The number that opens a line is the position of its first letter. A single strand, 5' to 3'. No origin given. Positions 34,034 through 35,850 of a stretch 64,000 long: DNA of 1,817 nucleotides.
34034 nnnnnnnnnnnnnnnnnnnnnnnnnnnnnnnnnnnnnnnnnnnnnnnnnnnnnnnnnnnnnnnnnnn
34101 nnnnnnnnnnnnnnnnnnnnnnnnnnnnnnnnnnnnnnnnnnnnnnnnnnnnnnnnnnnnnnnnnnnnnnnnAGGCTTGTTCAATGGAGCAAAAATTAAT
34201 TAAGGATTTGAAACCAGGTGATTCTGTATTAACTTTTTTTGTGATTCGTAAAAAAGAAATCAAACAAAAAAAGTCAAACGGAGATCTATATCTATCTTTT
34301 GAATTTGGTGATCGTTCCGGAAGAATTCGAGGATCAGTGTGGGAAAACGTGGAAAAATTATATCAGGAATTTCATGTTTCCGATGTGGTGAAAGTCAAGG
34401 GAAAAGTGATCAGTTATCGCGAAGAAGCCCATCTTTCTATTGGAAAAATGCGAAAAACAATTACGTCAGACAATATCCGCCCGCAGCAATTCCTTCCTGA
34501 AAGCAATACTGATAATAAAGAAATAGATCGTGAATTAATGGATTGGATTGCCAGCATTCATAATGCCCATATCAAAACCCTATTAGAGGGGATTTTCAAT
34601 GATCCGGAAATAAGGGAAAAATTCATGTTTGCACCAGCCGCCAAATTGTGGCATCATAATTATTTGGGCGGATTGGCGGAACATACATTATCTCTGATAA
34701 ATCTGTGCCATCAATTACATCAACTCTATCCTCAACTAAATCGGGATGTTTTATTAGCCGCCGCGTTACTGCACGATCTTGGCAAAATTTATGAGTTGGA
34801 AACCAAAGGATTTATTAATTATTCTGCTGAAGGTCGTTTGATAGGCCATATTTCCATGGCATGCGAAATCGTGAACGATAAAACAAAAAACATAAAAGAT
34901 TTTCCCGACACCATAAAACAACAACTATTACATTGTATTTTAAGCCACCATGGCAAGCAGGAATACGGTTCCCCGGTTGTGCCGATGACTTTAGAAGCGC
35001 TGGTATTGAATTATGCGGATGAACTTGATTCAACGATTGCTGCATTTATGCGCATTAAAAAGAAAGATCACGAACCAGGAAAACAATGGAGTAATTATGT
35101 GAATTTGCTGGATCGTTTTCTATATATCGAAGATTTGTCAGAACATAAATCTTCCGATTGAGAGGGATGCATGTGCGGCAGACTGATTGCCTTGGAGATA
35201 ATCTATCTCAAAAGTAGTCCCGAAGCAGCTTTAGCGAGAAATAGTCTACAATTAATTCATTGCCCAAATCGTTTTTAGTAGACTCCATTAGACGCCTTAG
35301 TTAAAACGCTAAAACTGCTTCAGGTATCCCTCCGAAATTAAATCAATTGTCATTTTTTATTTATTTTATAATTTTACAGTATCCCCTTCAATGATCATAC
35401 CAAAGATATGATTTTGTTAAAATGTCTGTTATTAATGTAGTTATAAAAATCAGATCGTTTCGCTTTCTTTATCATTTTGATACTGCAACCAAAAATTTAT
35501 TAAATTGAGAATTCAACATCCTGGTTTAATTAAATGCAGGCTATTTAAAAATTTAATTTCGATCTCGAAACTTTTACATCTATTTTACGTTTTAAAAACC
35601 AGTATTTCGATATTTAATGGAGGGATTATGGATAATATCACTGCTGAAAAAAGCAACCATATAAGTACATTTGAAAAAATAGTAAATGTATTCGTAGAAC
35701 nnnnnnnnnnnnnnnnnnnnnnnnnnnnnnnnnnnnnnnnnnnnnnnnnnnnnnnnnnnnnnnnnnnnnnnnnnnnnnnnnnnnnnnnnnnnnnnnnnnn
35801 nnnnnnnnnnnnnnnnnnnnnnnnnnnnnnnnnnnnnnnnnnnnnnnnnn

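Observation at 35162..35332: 170-nt intergenic element with three nested helices: a candidate unclassified structured RNA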

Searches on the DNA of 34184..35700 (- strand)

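Call 4: search_rna_families(source=window, start=35050, end=35700, threshold=evalue, max_evalue=10, show_alignments=3)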
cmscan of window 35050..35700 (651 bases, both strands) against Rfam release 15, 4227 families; matches with E-value up to 10: 1.
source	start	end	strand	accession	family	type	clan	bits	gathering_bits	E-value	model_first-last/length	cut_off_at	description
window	35156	35247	+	RF02191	TCL6_1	Gene; lncRNA;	-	12.6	60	3.7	1-113/113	no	T-cell leukemia/lymphoma 6 conserved region 1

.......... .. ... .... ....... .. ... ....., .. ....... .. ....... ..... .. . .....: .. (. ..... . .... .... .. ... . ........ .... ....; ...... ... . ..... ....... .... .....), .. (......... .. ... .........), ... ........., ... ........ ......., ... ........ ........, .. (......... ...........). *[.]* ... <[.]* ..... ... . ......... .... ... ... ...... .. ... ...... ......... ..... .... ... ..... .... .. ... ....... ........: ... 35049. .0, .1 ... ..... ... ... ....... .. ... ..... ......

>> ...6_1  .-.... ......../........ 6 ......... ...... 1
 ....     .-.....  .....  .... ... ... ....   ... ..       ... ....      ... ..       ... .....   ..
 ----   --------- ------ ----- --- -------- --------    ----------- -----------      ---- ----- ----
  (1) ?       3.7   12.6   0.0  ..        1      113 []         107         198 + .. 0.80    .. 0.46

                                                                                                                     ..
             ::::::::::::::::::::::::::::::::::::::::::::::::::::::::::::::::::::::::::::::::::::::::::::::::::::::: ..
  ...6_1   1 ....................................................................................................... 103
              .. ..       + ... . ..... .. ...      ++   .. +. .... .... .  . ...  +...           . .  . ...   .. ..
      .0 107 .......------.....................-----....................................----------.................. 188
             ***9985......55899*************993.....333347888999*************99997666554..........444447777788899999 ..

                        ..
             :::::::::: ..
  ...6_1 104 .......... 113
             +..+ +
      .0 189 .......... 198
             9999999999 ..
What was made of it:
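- Closest known: 6S RNA. Different: The 6S models give no match even at E<=10 (call 4).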

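Call 48: build_rna_model(alignment_id=A3, structure=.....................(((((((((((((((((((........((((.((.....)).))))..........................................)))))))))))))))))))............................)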
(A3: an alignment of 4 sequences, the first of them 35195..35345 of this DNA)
Model R1 built from alignment A3 (4 sequences, 156 columns); structure: as given.
model positions 153; base pairs 25; branch points 0; effective number of sequences 1.48; information 0.589 bits per position. Calibrated on 0.2 Mb of random sequence (short: E-values are rough).
structure used (alignment columns):
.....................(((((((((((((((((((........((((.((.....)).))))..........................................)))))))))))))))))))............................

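Call 49: search_with_rna_model(model_id=R1, sources=[window, L001, L003, L004, L005, L044, L045, L006, L007, L009, L010, L011, L012, L013, L014, L015, L016, L017, L018, L019, L020, L021, L022, L023, L024, L025, L026, L027, L028, L029, L030, L031, L032, L033, L034, L035, L036, L037, L038, L039, L040, L041, L042], max_evalue=1)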
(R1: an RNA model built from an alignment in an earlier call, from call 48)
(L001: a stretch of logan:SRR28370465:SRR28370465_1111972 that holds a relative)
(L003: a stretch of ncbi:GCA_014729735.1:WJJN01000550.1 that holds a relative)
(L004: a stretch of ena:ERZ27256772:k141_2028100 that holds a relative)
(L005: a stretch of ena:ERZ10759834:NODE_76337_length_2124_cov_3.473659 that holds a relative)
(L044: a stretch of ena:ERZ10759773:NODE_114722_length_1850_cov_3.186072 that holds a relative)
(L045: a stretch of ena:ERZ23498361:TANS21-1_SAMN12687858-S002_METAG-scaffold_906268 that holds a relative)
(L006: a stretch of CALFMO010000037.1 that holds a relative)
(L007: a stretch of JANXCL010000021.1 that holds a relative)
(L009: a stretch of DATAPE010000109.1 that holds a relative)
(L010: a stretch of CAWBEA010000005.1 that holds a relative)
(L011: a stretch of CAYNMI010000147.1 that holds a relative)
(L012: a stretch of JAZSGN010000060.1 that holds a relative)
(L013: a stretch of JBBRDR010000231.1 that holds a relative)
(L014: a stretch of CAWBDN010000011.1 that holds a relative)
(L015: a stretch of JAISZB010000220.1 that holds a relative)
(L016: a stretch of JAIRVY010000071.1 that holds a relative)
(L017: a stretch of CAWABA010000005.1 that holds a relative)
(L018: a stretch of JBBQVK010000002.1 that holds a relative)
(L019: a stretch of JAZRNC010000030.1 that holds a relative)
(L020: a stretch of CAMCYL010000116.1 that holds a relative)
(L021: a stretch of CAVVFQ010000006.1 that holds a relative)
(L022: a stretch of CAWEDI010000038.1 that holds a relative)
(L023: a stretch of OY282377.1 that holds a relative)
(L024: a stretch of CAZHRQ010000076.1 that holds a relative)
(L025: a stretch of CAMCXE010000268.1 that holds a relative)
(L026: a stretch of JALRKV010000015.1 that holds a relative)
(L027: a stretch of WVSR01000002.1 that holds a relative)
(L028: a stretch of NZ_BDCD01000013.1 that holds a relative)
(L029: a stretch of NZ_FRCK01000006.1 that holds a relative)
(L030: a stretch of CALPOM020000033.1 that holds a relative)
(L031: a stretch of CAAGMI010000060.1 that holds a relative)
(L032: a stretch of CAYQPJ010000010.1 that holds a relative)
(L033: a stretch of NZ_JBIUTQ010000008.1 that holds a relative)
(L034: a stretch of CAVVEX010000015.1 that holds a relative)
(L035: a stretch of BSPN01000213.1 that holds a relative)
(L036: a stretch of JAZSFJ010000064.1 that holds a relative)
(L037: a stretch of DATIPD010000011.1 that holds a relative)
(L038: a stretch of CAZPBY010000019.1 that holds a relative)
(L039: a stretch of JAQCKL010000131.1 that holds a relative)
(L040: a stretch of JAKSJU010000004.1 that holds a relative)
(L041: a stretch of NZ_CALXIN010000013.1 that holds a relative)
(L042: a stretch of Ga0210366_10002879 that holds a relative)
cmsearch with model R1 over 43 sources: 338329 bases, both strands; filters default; matches with E-value up to 1: 10.
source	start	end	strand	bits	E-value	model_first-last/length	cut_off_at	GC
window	35193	35345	-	177.7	3.7e-36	1-153/153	no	0.37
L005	1312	1463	-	176.4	7e-36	1-153/153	no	0.4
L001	3984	4135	-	168.9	3e-34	1-153/153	no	0.38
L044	1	146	-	152.3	1.3e-30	1-147/153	3'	0.4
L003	907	1050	-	137.7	2.1e-27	1-153/153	no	0.39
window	35198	35350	+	31.7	0.00033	1-153/153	no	0.36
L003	921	1053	+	29.3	0.0011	1-153/153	no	0.38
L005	1323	1468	+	26.4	0.0047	1-153/153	no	0.39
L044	21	151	+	21.8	0.047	22-153/153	no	0.38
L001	4011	4113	+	20.7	0.081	23-126/153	no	0.37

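Call 51: search_dna_similar(query=window:35150-35420:+, collection=plasmids, mode=distant, max_evalue=0.01)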
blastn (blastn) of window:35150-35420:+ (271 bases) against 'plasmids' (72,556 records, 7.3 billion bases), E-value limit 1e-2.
No match.

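Call 52: search_dna_similar(query=window:35150-35420:+, collection=phages, mode=distant, max_evalue=0.01)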
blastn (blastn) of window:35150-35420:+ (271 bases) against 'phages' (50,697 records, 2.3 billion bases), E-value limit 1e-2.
No match.
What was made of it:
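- Tried and rejected: blastn against plasmids and phages found nothing (calls 51, 52).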

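Call 53: search_with_rna_model(model_id=R1, sources=[L046, L047], max_evalue=10)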
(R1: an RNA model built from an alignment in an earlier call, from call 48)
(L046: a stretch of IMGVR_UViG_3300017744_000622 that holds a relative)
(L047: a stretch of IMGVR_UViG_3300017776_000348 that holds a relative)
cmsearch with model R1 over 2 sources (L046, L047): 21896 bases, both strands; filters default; matches with E-value up to 10: 5.
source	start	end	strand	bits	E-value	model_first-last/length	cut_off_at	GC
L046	7910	7997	-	17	0.035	1-153/153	no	0.32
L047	920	1007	-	17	0.035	1-153/153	no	0.32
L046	10285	10367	+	11.7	0.5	32-117/153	no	0.3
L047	3295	3377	+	11.7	0.5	32-117/153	no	0.3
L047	9916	10003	+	10.5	0.9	1-153/153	no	0.28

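Call 69: search_with_rna_model(model_id=R1, sources=[L048, L049, L050], max_evalue=10, filters=off)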
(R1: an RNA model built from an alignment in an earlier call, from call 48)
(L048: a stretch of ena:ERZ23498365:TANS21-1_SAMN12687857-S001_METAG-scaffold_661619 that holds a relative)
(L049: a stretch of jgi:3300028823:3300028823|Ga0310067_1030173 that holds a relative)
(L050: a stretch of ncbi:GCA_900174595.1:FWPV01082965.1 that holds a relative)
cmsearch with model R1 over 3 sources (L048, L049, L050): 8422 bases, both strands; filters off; matches with E-value up to 10: 14.
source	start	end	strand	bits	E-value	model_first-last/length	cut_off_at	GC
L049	1865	1933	-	11.5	0.21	1-153/153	no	0.32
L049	3920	4016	+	10.8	0.3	1-153/153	no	0.34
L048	1195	1248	-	8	1.3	1-153/153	no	0.37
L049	3905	4003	-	7.3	1.7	1-153/153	no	0.35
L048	31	110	-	7.2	1.9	1-153/153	no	0.3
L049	225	315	+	7.1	1.9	1-153/153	no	0.35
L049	1325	1421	-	7.1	2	1-153/153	no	0.38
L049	3598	3682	+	6.5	2.7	1-153/153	no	0.34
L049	4361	4398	-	6.1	3.2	22-136/153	no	0.29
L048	1097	1151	+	5.7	3.9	1-153/153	no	0.31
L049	1237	1292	-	5.5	4.4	1-153/153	no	0.21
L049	2779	2858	-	5.5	4.4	1-153/153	no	0.35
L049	2913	2962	+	4.9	5.9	1-153/153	no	0.3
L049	1995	2052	+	4.9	5.9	1-153/153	no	0.38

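Call 73: search_rna_families(sources=[L001, L003, L005], threshold=evalue, max_evalue=1)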
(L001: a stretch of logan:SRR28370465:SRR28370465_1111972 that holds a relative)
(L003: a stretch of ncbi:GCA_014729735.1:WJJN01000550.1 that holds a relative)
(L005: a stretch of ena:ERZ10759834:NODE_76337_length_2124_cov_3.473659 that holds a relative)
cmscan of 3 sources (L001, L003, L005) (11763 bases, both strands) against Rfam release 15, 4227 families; matches with E-value up to 1: 1.
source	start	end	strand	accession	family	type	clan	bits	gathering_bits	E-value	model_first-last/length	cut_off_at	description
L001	4692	4760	-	RF02202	UCA1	Gene; lncRNA;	-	19.4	80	0.56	1-75/75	no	Urothelial cancer associated 1 conserved region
